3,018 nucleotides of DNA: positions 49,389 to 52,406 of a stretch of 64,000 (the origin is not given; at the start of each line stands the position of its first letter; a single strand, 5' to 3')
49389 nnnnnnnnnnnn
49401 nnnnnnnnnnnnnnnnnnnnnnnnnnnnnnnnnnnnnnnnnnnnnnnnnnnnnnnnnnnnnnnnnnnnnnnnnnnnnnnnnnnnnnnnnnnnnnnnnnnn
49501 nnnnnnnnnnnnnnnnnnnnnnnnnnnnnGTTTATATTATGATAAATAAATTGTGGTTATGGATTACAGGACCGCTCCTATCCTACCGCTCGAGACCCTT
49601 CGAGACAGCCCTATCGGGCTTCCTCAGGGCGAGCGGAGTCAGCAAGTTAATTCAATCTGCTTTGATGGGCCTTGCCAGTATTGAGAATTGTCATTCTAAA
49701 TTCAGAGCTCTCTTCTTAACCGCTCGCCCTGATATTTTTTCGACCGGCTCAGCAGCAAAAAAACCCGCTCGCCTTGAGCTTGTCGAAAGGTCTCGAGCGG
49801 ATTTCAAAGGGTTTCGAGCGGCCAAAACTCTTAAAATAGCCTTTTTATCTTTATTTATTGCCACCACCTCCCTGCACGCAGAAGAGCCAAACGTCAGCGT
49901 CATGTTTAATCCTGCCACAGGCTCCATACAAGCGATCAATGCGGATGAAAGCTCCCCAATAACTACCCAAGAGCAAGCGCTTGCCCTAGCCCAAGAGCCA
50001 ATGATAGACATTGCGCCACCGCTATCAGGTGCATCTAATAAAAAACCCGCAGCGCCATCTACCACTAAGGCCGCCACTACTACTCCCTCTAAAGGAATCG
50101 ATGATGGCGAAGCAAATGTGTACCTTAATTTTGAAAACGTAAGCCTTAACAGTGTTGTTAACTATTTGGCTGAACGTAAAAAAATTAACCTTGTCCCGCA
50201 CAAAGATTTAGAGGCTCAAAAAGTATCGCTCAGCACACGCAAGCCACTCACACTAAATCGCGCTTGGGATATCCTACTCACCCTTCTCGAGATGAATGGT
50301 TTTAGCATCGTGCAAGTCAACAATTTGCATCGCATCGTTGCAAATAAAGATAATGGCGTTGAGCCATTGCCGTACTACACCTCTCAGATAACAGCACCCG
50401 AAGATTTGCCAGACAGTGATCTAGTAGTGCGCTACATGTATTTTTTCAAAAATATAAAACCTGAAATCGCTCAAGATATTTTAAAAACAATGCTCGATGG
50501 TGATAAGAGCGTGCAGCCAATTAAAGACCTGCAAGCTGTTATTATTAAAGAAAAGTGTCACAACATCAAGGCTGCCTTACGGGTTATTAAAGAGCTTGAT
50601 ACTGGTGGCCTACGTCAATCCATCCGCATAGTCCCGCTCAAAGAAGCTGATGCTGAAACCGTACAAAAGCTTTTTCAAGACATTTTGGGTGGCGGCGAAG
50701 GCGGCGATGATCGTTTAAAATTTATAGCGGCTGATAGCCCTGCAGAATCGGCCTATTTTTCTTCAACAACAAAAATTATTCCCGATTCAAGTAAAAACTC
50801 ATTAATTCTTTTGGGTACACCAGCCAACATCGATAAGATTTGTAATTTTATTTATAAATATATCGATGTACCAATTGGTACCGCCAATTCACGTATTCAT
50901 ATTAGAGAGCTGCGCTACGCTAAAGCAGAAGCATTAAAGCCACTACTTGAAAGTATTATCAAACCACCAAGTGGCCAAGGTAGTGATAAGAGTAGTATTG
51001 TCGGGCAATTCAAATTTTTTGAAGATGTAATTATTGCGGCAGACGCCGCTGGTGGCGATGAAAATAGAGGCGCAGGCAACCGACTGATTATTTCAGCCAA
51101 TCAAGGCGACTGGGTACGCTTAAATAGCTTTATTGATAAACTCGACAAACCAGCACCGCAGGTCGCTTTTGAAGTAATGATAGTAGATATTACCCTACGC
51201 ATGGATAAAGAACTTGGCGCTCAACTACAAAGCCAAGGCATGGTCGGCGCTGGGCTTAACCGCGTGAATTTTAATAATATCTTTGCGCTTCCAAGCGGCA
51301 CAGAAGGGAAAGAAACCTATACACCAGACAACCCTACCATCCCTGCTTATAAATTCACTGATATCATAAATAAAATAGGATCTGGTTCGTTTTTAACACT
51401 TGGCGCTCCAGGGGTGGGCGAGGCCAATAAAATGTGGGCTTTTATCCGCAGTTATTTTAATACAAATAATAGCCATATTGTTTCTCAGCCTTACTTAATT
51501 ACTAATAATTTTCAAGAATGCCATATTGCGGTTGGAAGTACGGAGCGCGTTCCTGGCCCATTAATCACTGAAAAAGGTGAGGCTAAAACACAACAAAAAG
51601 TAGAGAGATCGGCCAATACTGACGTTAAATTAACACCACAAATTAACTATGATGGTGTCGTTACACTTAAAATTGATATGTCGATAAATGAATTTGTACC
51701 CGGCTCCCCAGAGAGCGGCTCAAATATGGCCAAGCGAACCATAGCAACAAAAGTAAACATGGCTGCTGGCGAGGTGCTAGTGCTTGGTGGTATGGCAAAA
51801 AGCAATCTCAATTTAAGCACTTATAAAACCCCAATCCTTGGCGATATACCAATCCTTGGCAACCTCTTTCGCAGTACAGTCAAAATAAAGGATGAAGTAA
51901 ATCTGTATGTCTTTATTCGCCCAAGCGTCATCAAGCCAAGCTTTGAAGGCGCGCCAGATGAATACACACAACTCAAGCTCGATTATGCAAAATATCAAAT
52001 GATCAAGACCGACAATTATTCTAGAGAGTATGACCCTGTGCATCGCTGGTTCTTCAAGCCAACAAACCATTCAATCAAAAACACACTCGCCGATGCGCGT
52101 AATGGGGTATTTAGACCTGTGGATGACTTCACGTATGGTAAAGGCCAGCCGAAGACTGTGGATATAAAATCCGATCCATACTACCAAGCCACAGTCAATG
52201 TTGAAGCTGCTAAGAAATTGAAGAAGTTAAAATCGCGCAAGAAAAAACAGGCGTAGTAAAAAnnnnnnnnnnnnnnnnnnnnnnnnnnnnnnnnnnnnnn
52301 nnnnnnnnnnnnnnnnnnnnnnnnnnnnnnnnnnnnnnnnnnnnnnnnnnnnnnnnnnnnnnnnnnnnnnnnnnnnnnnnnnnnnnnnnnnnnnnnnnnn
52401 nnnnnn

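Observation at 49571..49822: GC-rich repeat block read through in frame at the 5' end of secretin 2, pushing the signal-peptide core to about residue 97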

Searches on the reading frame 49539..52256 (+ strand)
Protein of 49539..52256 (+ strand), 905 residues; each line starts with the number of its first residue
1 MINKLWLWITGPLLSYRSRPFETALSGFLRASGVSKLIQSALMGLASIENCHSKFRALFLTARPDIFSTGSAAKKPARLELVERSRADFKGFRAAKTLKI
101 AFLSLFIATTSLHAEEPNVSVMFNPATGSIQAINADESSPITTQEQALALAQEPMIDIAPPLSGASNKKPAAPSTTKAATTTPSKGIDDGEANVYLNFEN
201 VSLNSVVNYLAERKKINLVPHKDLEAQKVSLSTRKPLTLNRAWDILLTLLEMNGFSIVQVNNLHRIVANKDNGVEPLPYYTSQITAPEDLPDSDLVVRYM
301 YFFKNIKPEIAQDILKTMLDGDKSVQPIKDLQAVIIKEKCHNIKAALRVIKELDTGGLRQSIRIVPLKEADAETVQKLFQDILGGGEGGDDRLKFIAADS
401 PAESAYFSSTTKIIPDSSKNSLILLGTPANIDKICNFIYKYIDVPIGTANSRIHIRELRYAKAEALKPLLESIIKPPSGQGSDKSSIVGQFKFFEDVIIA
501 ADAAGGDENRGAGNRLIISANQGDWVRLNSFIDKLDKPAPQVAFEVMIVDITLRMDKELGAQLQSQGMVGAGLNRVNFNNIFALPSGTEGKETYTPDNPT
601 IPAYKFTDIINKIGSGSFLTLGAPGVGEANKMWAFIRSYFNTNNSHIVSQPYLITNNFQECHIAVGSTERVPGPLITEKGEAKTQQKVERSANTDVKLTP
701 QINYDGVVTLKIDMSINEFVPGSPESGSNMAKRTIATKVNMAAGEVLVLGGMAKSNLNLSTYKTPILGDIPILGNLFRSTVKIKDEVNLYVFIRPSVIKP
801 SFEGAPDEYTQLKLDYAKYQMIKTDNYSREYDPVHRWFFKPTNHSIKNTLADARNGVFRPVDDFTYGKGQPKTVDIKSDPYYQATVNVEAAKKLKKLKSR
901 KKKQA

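Call 12: search_protein_families(library=pfam, proteins=[window:49539-52256:+])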
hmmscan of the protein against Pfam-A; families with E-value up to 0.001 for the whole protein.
window:49539-52256:+ (905 aa): 3 families
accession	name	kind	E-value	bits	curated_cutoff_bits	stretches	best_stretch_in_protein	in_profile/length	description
PF00263.26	Secretin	-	4.1e-32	111.6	27.5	1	642-799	5-169/169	Bacterial type II and III secretion system protein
PF03958.22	Secretin_N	-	1e-17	64.5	28.2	1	363-434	2-56/69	Bacterial type II/III secretion system short domain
PF21305.2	type_II_gspD_N0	-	2.4e-08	34.1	27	1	196-266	1-71/71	GspD-like, N0 domain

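Call 13: find_homologous_proteins(query=window:49539-52253:+)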
Query window:49539-52253:+ (905 aa): 175 proteins with E <= 0.001 among 8000 candidates; the best 120 are listed.
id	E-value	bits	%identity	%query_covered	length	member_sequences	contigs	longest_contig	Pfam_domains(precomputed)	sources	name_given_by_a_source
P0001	0.0e+0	1785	99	89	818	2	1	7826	PF21305.3,PF03958.23,PF00263.27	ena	-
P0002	0.0e+0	1521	87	84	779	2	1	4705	PF21305.3,PF03958.23,PF00263.27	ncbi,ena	-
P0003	0.0e+0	1516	81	93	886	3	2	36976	PF21305.3,PF03958.23,PF00263.27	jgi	jgi:general secretion pathway protein D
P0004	0.0e+0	1237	70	89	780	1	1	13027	PF21305.3,PF03958.23,PF00263.27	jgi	jgi:general secretion pathway protein D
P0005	0.0e+0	1225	69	88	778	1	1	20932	PF21305.3,PF03958.23,PF00263.27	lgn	-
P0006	0.0e+0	1221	68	89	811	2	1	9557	PF21305.3,PF03958.23,PF00263.27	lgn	-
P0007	0.0e+0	1218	70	88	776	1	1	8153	PF21305.3,PF03958.23,PF00263.27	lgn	-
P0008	0.0e+0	1207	67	89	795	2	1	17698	PF21305.3,PF03958.23,PF00263.27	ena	-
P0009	0.0e+0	1197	67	89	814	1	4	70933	PF21305.3,PF03958.23,PF00263.27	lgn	-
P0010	0.0e+0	1164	65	89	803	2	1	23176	PF21305.3,PF03958.23,PF00263.27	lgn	-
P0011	0.0e+0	1045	58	91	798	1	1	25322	PF21305.3,PF03958.23,PF00263.27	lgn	-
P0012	8.1e-286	969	76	60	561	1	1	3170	PF03958.23,PF00263.27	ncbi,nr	ncbi:hypothetical protein FJ364_03735, partial [Candidatus Dependentiae bacterium]|nr:hypothetical p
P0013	4.1e-271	920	57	81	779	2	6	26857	PF21305.3,PF03958.23,PF00263.27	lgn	-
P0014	3.0e-262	891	55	79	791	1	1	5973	PF21305.3,PF03958.23,PF00263.27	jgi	jgi:general secretion pathway protein D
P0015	3.2e-262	891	57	81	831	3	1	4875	PF21305.3,PF03958.23,PF00263.27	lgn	-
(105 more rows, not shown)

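Call 15: find_encoding_contigs(protein=P0001, flank=5000, max_places=4)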
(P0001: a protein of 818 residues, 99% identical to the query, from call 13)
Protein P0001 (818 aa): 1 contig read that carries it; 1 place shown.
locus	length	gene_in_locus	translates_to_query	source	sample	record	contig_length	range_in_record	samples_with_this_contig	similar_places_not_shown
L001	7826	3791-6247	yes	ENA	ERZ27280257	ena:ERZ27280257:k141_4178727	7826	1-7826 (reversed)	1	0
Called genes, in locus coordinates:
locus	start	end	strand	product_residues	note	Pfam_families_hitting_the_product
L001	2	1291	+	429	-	?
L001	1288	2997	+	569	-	PF05134:T2SSL (weak), PF11104:PilM_2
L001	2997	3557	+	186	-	-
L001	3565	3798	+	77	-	-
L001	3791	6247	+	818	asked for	PF21305:type_II_gspD_N0, PF03958:Secretin_N (weak), PF00263:Secretin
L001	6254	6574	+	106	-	PF01909:NTP_transf_2 (weak), PF18765:Polbeta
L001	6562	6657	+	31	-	-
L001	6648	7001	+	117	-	PF08780:NTase_sub_bind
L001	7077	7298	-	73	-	PF01042:Ribonuc_L-PSP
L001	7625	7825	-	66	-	?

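Call 16: find_encoding_contigs(protein=P0003, flank=5000, max_places=4)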
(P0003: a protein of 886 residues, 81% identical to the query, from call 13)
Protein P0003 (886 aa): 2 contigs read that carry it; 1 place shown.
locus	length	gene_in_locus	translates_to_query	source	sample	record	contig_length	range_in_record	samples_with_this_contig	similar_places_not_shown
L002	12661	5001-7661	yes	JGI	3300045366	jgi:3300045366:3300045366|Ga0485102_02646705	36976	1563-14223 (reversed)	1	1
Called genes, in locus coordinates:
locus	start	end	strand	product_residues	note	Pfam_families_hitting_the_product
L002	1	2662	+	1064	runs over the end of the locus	PF21305:type_II_gspD_N0, PF03958:Secretin_N, PF00263:Secretin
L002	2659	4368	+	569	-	PF11104:PilM_2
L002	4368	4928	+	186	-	-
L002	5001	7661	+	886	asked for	PF21305:type_II_gspD_N0, PF03958:Secretin_N (weak), PF00263:Secretin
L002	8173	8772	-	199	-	-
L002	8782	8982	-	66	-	-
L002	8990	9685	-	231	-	PF18306:LDcluster4, PF03641:Lysine_decarbox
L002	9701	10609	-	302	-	PF01791:DeoC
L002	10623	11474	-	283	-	PF01678:DAP_epimerase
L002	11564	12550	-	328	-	PF00291:PALP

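Call 24: find_encoding_contigs(protein=P0002, flank=3000, max_places=3)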
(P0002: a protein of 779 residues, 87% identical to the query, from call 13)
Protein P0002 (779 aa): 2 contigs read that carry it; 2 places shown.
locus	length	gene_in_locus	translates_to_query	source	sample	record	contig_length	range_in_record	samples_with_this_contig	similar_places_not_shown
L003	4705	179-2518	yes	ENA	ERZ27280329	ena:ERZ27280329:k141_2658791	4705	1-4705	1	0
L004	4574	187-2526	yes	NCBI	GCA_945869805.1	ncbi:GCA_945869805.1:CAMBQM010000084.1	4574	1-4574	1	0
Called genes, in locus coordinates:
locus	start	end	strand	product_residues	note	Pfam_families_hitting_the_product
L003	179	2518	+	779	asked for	PF21305:type_II_gspD_N0, PF03958:Secretin_N (weak), PF00263:Secretin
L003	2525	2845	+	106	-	PF01909:NTP_transf_2, PF18765:Polbeta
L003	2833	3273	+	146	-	PF08780:NTase_sub_bind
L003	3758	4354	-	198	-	-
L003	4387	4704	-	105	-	?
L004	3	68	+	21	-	?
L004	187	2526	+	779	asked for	PF21305:type_II_gspD_N0, PF03958:Secretin_N (weak), PF00263:Secretin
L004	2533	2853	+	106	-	PF01909:NTP_transf_2, PF18765:Polbeta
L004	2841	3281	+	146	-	PF08780:NTase_sub_bind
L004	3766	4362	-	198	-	-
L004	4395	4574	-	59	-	?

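Call 25: find_encoding_contigs(protein=P0004, flank=3000, max_places=3)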
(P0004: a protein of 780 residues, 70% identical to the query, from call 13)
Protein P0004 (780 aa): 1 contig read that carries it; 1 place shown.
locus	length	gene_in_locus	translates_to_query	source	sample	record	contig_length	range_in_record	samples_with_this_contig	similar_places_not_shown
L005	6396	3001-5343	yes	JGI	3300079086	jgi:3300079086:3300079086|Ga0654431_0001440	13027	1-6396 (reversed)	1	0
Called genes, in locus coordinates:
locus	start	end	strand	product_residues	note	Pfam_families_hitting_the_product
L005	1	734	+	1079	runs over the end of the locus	PF21305:type_II_gspD_N0, PF03958:Secretin_N, PF00263:Secretin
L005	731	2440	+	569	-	PF11104:PilM_2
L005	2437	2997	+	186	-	-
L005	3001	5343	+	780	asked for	PF03958:Secretin_N (faint), PF21305:type_II_gspD_N0, PF00263:Secretin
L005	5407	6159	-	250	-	-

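Call 26: find_encoding_contigs(protein=P0006, flank=3000, max_places=3)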
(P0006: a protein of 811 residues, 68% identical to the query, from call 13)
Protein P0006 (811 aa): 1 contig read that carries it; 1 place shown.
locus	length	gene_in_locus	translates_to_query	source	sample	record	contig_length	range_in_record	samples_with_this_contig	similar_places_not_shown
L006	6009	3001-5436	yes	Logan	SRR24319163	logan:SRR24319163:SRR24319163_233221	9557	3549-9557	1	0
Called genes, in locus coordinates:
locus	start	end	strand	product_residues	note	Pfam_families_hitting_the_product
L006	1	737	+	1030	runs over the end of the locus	PF21305:type_II_gspD_N0, PF03958:Secretin_N, PF00263:Secretin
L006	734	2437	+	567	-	PF11104:PilM_2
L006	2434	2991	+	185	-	-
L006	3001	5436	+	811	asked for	PF21305:type_II_gspD_N0, PF03958:Secretin_N (faint), PF00263:Secretin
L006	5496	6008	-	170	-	?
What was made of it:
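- Both secretins are retained together in the three relatives where the upstream region was retrieved, L002, L005 and L006 (calls 16, 25, 26).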

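Call 33: list_cluster_members(proteins=[window:49539-52253:+, P0001, window:48969-49526:+, window:47260-48966:+])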
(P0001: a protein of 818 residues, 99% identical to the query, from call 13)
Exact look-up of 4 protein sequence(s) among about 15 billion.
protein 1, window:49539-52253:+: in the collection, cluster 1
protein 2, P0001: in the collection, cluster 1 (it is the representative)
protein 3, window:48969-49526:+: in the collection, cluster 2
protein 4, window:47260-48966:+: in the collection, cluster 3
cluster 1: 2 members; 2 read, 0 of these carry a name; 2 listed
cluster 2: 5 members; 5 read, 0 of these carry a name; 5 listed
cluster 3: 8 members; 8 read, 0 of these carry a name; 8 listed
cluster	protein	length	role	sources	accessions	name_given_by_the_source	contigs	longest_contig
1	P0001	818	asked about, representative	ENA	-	-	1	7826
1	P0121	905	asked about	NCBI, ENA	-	-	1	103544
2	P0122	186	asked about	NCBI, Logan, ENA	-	-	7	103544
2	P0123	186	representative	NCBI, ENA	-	-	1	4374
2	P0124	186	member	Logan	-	-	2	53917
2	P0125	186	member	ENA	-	-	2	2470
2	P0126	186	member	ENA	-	-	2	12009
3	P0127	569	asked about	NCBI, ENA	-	-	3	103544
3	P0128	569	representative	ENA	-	-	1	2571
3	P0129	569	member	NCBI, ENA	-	-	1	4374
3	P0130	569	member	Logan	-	-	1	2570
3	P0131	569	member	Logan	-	-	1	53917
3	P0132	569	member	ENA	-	-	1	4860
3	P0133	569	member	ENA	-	-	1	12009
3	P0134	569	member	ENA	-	-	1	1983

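Call 65: find_encoding_contigs(protein=P0008, flank=1200, max_places=2)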
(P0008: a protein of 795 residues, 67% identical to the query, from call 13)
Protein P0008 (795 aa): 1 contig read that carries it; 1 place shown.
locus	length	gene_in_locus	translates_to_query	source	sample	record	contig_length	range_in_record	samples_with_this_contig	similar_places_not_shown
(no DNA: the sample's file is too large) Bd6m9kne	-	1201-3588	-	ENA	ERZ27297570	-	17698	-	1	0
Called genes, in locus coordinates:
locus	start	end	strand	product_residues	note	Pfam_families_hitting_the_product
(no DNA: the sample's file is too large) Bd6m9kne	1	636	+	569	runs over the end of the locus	PF11104:PilM_2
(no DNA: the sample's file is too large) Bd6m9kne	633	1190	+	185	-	-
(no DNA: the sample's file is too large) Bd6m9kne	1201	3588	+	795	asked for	PF21305:type_II_gspD_N0, PF03958:Secretin_N (faint), PF00263:Secretin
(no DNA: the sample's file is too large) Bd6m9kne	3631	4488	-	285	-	PF00106:adh_short, PF13561:adh_short_C2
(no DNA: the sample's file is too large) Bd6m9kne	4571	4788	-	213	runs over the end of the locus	-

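Call 66: find_encoding_contigs(protein=P0011, flank=1200, max_places=2)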
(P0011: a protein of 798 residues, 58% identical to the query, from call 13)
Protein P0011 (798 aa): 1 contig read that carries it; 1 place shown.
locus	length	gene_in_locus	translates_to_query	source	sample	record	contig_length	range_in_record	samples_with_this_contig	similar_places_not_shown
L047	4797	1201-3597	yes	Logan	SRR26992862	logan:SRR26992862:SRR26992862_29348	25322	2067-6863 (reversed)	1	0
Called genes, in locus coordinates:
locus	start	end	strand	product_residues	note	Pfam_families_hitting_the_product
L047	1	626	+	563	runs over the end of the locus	PF05134:T2SSL (weak), PF11104:PilM_2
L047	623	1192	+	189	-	-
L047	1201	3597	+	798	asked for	PF21305:type_II_gspD_N0 (weak), PF03958:Secretin_N (faint), PF00263:Secretin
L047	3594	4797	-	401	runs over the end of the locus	PF12704:MacB_PCD, PF02687:FtsX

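Call 71: find_encoding_contigs(protein=P0124, flank=1500, max_places=3)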
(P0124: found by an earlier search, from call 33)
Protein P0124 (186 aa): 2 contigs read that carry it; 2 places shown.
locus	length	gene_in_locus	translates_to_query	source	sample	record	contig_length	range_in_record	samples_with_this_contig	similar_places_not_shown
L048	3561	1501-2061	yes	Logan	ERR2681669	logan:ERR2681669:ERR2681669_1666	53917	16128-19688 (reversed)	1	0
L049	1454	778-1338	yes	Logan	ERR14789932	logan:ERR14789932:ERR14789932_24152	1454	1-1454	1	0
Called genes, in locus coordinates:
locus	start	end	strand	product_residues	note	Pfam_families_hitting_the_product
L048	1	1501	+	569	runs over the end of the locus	PF11104:PilM_2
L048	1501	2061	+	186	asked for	-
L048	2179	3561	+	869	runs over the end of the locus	PF21305:type_II_gspD_N0, PF03958:Secretin_N (weak), PF00263:Secretin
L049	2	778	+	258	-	?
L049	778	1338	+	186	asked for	-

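Call 72: find_encoding_contigs(protein=P0126, flank=1500, max_places=3)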
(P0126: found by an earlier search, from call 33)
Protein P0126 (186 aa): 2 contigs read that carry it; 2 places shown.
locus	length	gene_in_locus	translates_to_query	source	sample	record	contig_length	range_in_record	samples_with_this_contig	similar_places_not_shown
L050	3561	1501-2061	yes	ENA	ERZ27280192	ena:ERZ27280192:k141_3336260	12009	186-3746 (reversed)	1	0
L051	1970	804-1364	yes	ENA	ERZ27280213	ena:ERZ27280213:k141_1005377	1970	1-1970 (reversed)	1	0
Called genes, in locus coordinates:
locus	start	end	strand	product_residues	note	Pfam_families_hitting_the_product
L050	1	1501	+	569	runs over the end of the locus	PF05134:T2SSL (weak), PF11104:PilM_2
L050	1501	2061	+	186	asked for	-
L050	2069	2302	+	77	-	-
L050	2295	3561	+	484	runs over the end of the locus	?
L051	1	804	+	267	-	?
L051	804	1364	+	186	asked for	-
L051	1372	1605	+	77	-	-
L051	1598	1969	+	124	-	?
